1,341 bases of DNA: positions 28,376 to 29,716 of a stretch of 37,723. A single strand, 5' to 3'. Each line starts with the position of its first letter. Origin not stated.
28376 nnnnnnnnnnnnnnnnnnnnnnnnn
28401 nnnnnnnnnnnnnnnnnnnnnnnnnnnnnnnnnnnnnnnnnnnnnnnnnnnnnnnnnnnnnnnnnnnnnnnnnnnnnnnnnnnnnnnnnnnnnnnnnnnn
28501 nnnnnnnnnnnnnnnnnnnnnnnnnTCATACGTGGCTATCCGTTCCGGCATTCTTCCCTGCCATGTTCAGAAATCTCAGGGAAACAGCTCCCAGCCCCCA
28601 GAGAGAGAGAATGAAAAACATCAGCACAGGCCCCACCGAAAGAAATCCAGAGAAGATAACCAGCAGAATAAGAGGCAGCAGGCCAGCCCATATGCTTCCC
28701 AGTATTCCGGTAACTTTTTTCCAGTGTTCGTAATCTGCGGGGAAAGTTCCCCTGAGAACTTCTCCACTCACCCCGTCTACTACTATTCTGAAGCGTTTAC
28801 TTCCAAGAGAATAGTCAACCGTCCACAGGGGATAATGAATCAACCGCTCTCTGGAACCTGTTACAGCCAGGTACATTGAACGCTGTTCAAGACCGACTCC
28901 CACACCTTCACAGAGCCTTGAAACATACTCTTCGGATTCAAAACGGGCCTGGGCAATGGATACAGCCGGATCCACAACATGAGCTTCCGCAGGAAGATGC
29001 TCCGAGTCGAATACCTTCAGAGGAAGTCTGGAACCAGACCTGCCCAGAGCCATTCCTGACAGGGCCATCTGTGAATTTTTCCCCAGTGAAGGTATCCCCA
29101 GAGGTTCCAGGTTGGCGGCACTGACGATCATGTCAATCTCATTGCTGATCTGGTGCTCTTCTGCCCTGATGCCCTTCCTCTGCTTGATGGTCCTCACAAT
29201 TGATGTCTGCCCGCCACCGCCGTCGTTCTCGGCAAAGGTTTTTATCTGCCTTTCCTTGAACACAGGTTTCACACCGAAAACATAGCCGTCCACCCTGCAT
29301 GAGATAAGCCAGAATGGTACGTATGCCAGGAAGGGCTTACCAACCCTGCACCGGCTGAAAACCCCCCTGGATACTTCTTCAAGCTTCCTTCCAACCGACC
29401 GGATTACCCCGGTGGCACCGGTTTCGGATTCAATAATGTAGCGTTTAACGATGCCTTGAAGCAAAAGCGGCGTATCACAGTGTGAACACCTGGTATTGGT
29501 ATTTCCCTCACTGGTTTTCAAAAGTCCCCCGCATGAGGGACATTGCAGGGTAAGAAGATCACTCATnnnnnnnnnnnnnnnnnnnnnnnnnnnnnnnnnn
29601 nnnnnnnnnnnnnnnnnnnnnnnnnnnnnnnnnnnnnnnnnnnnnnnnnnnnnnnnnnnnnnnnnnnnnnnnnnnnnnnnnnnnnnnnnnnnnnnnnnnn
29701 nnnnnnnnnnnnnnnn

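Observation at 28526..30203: Shared module architecture in proteins A and B: Zn-ribbon, aromatic x-P-[FL]-W strand, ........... strand, C-terminal TM hairpin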

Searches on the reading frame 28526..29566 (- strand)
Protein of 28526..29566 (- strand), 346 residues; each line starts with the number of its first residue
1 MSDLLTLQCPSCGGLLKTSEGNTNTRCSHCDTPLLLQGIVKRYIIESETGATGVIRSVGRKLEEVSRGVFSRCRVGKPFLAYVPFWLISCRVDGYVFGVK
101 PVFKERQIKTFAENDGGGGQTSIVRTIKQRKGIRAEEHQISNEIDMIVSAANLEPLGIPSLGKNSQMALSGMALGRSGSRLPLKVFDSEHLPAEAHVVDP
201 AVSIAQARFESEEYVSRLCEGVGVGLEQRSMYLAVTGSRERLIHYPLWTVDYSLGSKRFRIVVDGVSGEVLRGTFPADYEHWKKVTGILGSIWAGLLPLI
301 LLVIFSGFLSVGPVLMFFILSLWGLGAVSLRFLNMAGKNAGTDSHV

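Call 3: search_protein_families(library=pfam, proteins=[window:28526-29566:-], max_evalue=1)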
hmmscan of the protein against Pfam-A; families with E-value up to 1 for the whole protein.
window:28526-29566:- (346 aa): 6 families
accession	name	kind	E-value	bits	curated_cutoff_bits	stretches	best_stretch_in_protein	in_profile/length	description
PF03119.21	DNA_ligase_ZBD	-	0.012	16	25.8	1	8-28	1-21/27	NAD-dependent DNA ligase C4 zinc finger domain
PF23547.1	Zn_ribbon_FGT1_1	-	0.014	15.4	27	1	6-36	2-32/35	FORGETTER1 first zinc ribbon domain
PF06221.18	zf-C2HC5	-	0.015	15.8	25.8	1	6-36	17-46/54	Putative zinc finger motif, C2HC5-type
PF13248.11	Zn_ribbon_3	-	0.023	14.6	27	0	6-17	2-13/26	zinc-ribbon domain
PF01485.27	IBR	-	0.2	12.2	24.3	1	7-32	19-49/65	IBR domain, a half RING-finger domain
PF02150.21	Zn_ribbon_RPB9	-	0.27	11.6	25.2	1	9-31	4-28/36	RNA polymerases M/15 Kd subunit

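Call 4: search_protein_families(library=ncbifam, proteins=[window:28526-29566:-], max_evalue=1)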
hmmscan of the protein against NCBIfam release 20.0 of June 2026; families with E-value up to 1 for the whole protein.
window:28526-29566:- (346 aa): 3 families
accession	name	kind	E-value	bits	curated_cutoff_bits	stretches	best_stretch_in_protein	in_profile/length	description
TIGR01053.1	LSD1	subfamily_domain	0.01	15.5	15.5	1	7-32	2-27/31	zinc finger domain-containing protein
NF047912.1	ECs_2282_CxxC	subfamily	0.012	15.5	37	1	6-32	2-35/60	ECs_2282 family putative zinc-binding protein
NF041910.1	HVO_0416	equivalog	0.39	10.7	80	1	7-31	35-55/58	HVO_0416 family zinc finger protein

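Call 9: find_homologous_proteins(query=window:28526-29566:-)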
Query window:28526-29566:- (346 aa): 47 proteins with E <= 0.001 among 4779 candidates.
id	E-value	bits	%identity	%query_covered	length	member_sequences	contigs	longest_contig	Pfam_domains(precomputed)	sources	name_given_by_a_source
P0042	6.7e-229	777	100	100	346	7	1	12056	-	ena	-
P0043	6.8e-204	695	88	100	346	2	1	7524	-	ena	-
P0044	1.0e-193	661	82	100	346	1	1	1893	-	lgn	-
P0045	1.1e-192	658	83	100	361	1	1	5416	-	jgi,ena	-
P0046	2.0e-189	647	82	100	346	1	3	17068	-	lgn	-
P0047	1.2e-180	618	79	100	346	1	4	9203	-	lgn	-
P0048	3.4e-174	597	74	100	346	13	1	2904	-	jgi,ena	-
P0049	2.2e-165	568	72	100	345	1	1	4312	-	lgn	-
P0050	1.3e-164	565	72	100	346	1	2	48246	-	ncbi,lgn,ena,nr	ncbi:MAG: hypothetical protein KAR40_05670 [Candidatus Sabulitectum sp.]|nr:hypothetical protein [Ca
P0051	3.0e-164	564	71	99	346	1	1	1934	PF23547.2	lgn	-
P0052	7.0e-163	560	72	100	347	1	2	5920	-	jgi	-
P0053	1.2e-162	559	69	100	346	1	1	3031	-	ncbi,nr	ncbi:MAG: hypothetical protein GY852_03370 [bacterium]|nr:hypothetical protein [bacterium]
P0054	1.5e-162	559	69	100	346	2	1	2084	PF23547.2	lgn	-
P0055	2.0e-162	558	71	100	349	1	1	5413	-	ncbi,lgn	-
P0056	3.4e-161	554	70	99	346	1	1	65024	-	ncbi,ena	-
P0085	3.1e-78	281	49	85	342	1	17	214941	-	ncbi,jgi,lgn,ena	jgi:hypothetical protein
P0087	5.7e-62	228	39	90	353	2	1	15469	-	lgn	-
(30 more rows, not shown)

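Call 21: search_solved_structures(query=A2, max_evalue=10)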
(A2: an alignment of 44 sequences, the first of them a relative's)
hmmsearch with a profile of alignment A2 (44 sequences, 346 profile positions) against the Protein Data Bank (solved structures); distinct sequences matched with E-value up to 10: 6.
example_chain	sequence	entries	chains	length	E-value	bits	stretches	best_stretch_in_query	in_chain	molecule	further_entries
5xyi_b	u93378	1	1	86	0.00037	22.6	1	2-39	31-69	40S ribosomal protein S27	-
4bts_A5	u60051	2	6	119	0.035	16.1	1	18-63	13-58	40S RIBOSOMAL PROTEIN RPS26E | RIBOSOMAL PROTEIN S26E CONTAINING PROTEIN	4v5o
3j0k_L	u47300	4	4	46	0.51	12.2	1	5-44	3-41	DNA-directed RNA polymerases I, II, and III 7.7 kDa polypeptide | DNA-DIRECTED RNA POLYMERASES I, II, AND III SUBUNIT RPABC4, RPB12 | DNA-directed RNA polymeras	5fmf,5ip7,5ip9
6zj3_Sb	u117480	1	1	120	0.85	11.5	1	26-110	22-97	Ribosomal protein eS26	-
5xyi_a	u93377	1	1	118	0.96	11.3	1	17-54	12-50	40S ribosomal protein S26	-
1i3q_L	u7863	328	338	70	1.1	11.1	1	4-44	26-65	DNA-DIRECTED RNA POLYMERASE II 7.7KD POLYPEPTIDE | DNA-directed RNA polymerase II, chain RPB12 | DNA-directed RNA polymerases I, II, and III 7.7 kDa polypeptide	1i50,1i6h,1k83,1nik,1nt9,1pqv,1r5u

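Call 27: predict_structure(alignment_id=A2)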
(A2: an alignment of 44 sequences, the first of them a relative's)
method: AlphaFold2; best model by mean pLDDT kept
length: 346 residues; sequences in the alignment: 44
mean_pLDDT: 74.3   pTM: 0.62
mean pLDDT of the five models: 74.3, 73.4, 73.1, 72.5, 68.5
residues with pLDDT >= 90: 5; 70-90: 233; 50-70: 97; < 50: 11
segments of 3 or more residues with pLDDT < 50: 1-4
pLDDT, mean of each block of 10 residues (from residue 1): 52 63 63 57 83 88 76 84 86 73 81 60 78 77 80 65 61 73 76 79 78 74 52 67 88 85 87 76 78 84 75 78 84 73 63
secondary structure, 60 per line:
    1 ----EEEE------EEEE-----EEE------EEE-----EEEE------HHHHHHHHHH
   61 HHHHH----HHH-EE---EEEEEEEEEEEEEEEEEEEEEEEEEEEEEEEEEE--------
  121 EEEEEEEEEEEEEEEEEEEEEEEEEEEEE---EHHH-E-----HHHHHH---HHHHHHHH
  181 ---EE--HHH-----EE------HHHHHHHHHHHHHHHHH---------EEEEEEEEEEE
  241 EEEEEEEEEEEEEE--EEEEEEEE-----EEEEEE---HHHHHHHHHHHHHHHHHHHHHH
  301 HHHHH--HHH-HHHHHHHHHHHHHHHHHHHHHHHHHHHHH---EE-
elements in order: E5-8 E15-18 E24-26 E33-35 E41-44 H51-65 E79-112 E121-149 H164-169 H173-180 H204-220 E230-254 E257-264 E270-275 H279-305 H312-340

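Call 30: fold_search(model_id=the predicted structure, library=pdb)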
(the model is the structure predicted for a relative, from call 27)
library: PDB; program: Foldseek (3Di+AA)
matches with E <= 10: 495; with E <= 0.001: 0
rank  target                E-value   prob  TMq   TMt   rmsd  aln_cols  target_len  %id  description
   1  3anz_A                4.0e-02  0.05  0.09  0.10  19.9       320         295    8  Crystal Structure of alpha-hemolysin (released 2011-06-22)
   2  6rb9_A                4.2e-02  0.10  0.11  0.14  19.3       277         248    8  The pore structure of Clostridium perfringens epsilon toxin (released 2019-06-19)
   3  7yl9_H                7.5e-02  0.06  0.11  0.07  20.6       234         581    6  Cryo-EM structure of complete transmembrane channel E289A mutant Vibrio cholerae Cytolysin (released 2022-08-31)
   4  8jx2_A                7.5e-02  0.03  0.08  0.09  21.2       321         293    7  alpha-Hemolysin(G122S/K147R)-SpyTag/SpyCatcher head to head 14-mer (released 2024-07-03)
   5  4tw1_M                1.1e-01  0.03  0.08  0.09  22.6       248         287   11  Crystal structure of the octameric pore complex of the Staphylococcus aureus Bi-component Toxin LukGH (released 2014-11-12)
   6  3b07_B                1.2e-01  0.06  0.11  0.14  22.5       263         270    8  Crystal structure of octameric pore form of gamma-hemolysin from Staphylococcus aureus (released 2011-10-12)
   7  4p24_B                1.2e-01  0.03  0.09  0.11  19.6       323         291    8  pore forming toxin (released 2015-03-11)
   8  3anz_C                1.2e-01  0.03  0.09  0.10  19.8       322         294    9  Crystal Structure of alpha-hemolysin (released 2011-06-22)
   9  4p24_F                1.4e-01  0.03  0.09  0.10  21.1       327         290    8  pore forming toxin (released 2015-03-11)
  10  7o1q_A                1.6e-01  0.06  0.11  0.12  20.3       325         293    8  Amyloid beta oligomer displayed on the alpha hemolysin scaffold (released 2021-04-14)
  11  8egr_I                1.7e-01  0.10  0.08  0.10  14.2        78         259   12  Upper tail structure of Staphylococcus phage Andhra (released 2022-12-14)
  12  4p24_A                1.7e-01  0.03  0.09  0.10  21.4       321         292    8  pore forming toxin (released 2015-03-11)
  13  7ahl_A                1.8e-01  0.02  0.08  0.10  20.6       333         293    6  ALPHA-HEMOLYSIN FROM STAPHYLOCOCCUS AUREUS (released 1998-01-14)
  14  9kg0_A                1.9e-01  0.03  0.10  0.11  23.3       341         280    8  Alpha-hemolysin heptameric late pre-pore state derived from 10:0 PC/Sphingomyelin liposomes (released 2025-06-11)
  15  4tw1_E                1.9e-01  0.02  0.07  0.08  23.0       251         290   11  Crystal structure of the octameric pore complex of the Staphylococcus aureus Bi-component Toxin LukGH (released 2014-11-12)
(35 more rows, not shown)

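Call 33: find_encoding_contigs(protein=P0087, flank=6000, max_places=3)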
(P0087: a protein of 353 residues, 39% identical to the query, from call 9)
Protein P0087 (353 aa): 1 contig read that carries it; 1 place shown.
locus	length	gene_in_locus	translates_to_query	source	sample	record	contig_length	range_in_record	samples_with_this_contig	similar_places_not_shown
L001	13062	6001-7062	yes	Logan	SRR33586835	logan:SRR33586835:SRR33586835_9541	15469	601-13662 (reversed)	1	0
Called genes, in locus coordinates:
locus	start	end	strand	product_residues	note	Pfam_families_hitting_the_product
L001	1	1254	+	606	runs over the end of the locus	PF02574:S-methyl_trans, PF02219:MTHFR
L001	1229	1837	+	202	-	-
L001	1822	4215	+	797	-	PF02574:S-methyl_trans, PF00809:Pterin_bind, PF02607:B12-binding_2, PF02310:B12-binding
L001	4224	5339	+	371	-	PF13439:Glyco_transf_4, PF13579:Glyco_trans_4_4, PF20706:GT4-conflict, PF00534:Glycos_transf_1, PF13692:Glyco_trans_1_4, PF13524:Glyco_trans_1_2 (weak)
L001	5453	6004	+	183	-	-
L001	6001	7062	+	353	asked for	-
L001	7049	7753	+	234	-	-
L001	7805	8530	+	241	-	PF20772:TACO1_YebC_N, PF01709:Transcrip_reg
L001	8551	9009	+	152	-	PF02075:RuvC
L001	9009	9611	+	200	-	PF14520:HHH_5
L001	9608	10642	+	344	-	PF05496:RuvB_N, PF00004:AAA, PF07728:AAA_5 (weak), PF17864:AAA_lid_4, PF05491:WHD_RuvB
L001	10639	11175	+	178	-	PF02677:QueH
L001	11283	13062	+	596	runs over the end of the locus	PF01839:FG-GAP (faint), PF13517:FG-GAP_3, PF18962:Por_Secre_tail (faint)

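Call 34: find_encoding_contigs(protein=P0085, flank=6000, max_places=3)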
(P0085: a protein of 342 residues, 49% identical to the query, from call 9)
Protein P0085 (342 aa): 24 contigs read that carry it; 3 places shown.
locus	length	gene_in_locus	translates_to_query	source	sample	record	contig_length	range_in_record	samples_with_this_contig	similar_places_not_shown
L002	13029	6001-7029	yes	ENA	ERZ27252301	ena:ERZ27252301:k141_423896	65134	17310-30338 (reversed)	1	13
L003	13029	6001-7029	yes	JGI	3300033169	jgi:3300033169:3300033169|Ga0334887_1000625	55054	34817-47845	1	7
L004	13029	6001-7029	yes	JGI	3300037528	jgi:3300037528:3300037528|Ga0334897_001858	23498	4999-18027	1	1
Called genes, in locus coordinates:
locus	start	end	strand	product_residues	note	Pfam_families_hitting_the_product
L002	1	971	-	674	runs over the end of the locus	PF17391:Urocanase_N, PF01175:Urocanase, PF17392:Urocanase_C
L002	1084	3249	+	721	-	PF00246:Peptidase_M14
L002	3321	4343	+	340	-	PF01075:Glyco_transf_9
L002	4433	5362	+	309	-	PF04230:PS_pyruv_trans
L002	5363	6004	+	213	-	-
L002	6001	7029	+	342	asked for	-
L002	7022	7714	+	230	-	-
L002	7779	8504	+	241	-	PF20772:TACO1_YebC_N, PF01709:Transcrip_reg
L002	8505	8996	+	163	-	PF02075:RuvC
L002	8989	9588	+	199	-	PF14520:HHH_5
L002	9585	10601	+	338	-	PF05496:RuvB_N, PF00004:AAA, PF07728:AAA_5 (faint), PF17864:AAA_lid_4, PF05491:WHD_RuvB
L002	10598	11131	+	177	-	PF02677:QueH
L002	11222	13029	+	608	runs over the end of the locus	PF01839:FG-GAP (faint), PF13517:FG-GAP_3, PF12256:TcdB_toxin_midN (faint), PF13517:FG-GAP_3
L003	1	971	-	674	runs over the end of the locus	PF17391:Urocanase_N, PF01175:Urocanase, PF17392:Urocanase_C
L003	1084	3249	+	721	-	PF00246:Peptidase_M14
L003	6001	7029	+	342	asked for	-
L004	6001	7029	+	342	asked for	-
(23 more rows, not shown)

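Call 36: search_protein_representatives(alignment_id=A2)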
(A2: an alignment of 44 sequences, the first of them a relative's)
Query: 44 sequences, 346 profile positions. Proteins with E-value up to 0.001 (for the whole library): 1451; up to 1e-10: 226; up to 1e-30: 15. The best 150 are listed.
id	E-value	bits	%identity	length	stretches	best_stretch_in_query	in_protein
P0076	1.0e-179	613.1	-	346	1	1-346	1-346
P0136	2.7e-123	427.5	-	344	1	3-325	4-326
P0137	2.8e-107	374.9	-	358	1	5-340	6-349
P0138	7.6e-96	337.3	-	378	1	4-339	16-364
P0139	9.9e-94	330.3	-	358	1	2-345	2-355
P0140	5.2e-91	321.4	-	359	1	6-343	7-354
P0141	6.2e-89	314.5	-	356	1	5-337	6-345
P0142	4.5e-88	311.7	-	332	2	122-341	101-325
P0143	2.0e-72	260.2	-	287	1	72-337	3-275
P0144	3.3e-44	167.5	-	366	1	3-329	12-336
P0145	1.0e-39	152.7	-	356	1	4-337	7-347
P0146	2.7e-35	138.1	-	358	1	3-340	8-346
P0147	1.0e-33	133.0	-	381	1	4-281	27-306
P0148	2.3e-33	131.8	-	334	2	4-101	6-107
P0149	7.3e-32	126.9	-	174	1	182-333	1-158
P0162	1.2e-24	103.2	-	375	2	4-97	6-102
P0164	2.4e-24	102.2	-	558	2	182-296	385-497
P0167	7.8e-24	100.5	-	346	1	1-284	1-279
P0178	3.3e-20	88.6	-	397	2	207-324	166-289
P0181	4.6e-20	88.1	-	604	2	4-105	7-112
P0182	6.3e-20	87.6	-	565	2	5-101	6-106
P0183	6.4e-20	87.6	-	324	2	4-102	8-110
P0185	7.0e-20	87.5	-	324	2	180-328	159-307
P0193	6.9e-19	84.2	-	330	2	233-333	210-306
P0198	1.5e-18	83.1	-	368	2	1-92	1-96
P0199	1.7e-18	82.9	-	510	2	4-99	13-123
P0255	8.3e-15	70.8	-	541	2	5-95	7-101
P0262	4.5e-14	68.4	-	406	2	6-115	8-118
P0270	1.3e-13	66.9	-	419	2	241-276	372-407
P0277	2.5e-13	65.9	-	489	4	4-90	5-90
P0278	2.7e-13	65.8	-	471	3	7-91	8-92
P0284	4.2e-13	65.2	-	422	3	6-88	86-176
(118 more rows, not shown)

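Call 39: search_protein_families(library=pfam, alignment_id=A4, max_evalue=0.01)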
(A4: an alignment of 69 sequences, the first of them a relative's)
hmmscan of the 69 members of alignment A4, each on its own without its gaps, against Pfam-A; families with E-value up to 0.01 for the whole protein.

A. member 1, P0042 (346 aa): 0 families

B. families by the number of members that match (of 69 scanned): 26 families (the first 25 are shown)
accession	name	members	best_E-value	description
PF23548.1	Zn_ribbon_FGT1_2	6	3.4e-05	FORGETTER1 second zinc ribbon domain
PF07295.17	DUF1451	4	0.004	Zinc-ribbon containing domain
PF09297.16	Zn_ribbon_NUD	3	0.0016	NADH pyrophosphatase zinc ribbon domain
PF23547.1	Zn_ribbon_FGT1_1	3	0.0043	FORGETTER1 first zinc ribbon domain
PF22289.1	DmmA-like_C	2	3.5e-06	Dimethylamine monooxygenase subunit DmmA-like, C-terminal domain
PF03119.21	DNA_ligase_ZBD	2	0.0005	NAD-dependent DNA ligase C4 zinc finger domain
PF22191.2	IBR_1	2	0.0027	IBR domain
PF14446.12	Prok-RING_1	2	0.0056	Prokaryotic RING finger family 1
PF00069.31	Pkinase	1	4e-13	Protein kinase domain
PF13191.12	AAA_16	1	1.1e-10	AAA ATPase domain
PF07714.23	PK_Tyr_Ser-Thr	1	2e-08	Protein tyrosine and serine/threonine kinase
PF03966.22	Trm112p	1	0.00015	Trm112p-like protein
PF13408.12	Zn_ribbon_recom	1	0.00089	Recombinase zinc beta ribbon domain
PF21344.3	Zn_ribbon_LysW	1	0.001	Alpha-aminoadipate carrier protein LysW-like, globular domain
PF13248.11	Zn_ribbon_3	1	0.0015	zinc-ribbon domain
PF03413.25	PepSY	1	0.004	Peptidase propeptide and YPEB domain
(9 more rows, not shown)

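Call 44: find_related_loci(query=A5, collection=genome_contigs, flank=6000)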
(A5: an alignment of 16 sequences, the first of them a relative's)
Query A5 (356 aa) in genome_contigs; peptide patterns used: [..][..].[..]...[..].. (x = any residue, [..] = any of these).
291 stretches matched a pattern; 277 encode a relative of the query (tblastn E <= 1e-3); the best 80 are kept; 80 distinct loci.
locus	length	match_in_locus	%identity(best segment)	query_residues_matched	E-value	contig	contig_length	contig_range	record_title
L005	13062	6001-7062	62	1-356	3e-149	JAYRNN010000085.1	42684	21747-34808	MAG: Anaerolineales bacterium isolate XM2_XAASGE4bin.2 k141_293911, whole genome shotgun sequence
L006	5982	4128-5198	59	1-356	2e-142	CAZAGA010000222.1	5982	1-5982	MAG TPA_asm: uncultured Anaerolineaceae bacterium isolate binchicken_co22_240 genome assembly, contig: NODE_12698_length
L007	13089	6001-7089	59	1-356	9e-142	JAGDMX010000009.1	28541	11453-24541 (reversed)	MAG: Chloroflexota bacterium isolate CTSoil_045 scaffold_863, whole genome shotgun sequence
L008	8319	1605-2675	59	1-356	4e-141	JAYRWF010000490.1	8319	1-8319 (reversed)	MAG: Anaerolineales bacterium isolate NJ_NJASGE3bin.38 k141_1437000, whole genome shotgun sequence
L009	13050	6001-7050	58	1-356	1e-140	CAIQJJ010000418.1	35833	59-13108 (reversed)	MAG: uncultured Anaerolineales bacterium isolate LaPlata-a_bin-2312 genome assembly, contig: bin-2312:418/927, whole gen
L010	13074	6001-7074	61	1-356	2e-139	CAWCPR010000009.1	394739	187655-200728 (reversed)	MAG: uncultured Chloroflexia bacterium isolate MFD04944.bin.2.27 genome assembly, contig: contig_51112, whole genome sho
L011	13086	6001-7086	60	1-355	6e-138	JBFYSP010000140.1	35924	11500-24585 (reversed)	MAG: Anaerolineae bacterium isolate PPR_0243 PPR_0243_bin.14.fa_k121_2491703, whole genome shotgun sequence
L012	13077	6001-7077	59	4-355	2e-135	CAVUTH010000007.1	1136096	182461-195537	MAG: uncultured Chloroflexia bacterium isolate MFD03899.bin.2.126 genome assembly, contig: contig_31215, whole genome sh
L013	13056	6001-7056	57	1-356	9e-133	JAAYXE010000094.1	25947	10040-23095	MAG: Chloroflexota bacterium isolate AS02xzSISU_56 24224_AS02, whole genome shotgun sequence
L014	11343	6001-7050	55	1-351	9e-133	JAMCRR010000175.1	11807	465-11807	MAG: Chloroflexota bacterium isolate FK_Sedi_A_Bin.25 NODE_14008_length_11807_cov_3.15736, whole genome shotgun sequence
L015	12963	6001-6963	61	1-324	5e-133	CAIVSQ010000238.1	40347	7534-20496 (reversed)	MAG: uncultured Anaerolineae bacterium isolate Loclat_bin-05256 genome assembly, contig: bin-05256:238/612, whole genome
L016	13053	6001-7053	56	1-356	1e-132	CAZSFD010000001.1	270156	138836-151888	MAG TPA_asm: uncultured Anaerolineaceae bacterium isolate binchicken_co274_165 genome assembly, contig: NODE_45_length_2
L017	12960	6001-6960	60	1-324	1e-132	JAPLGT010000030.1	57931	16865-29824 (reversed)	MAG: Chloroflexota bacterium isolate LacPavin_0818_WC45_MAG_50_14 LacPavin_0818_WC45_scaffold_638363, whole genome shotg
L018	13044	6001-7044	55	1-354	3e-129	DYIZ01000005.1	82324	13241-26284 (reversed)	MAG TPA_asm: Candidatus Aquidulcis sp. isolate FI88_58_10 Afr_mines_FI88_148_length_82324_cov_4_473094, whole genome sho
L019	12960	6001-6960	60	1-324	1e-128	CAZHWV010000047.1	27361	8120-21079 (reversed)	MAG TPA_asm: uncultured Anaerolinea sp. isolate SRP272421_co3_646 genome assembly, contig: NODE_3377_length_27361_cov_6.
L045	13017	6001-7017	53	3-343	9e-118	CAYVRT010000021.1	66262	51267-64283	MAG TPA_asm: uncultured Anaerolinea sp. isolate SRP278314_co1_299 genome assembly, contig: NODE_560_length_66262_cov_34.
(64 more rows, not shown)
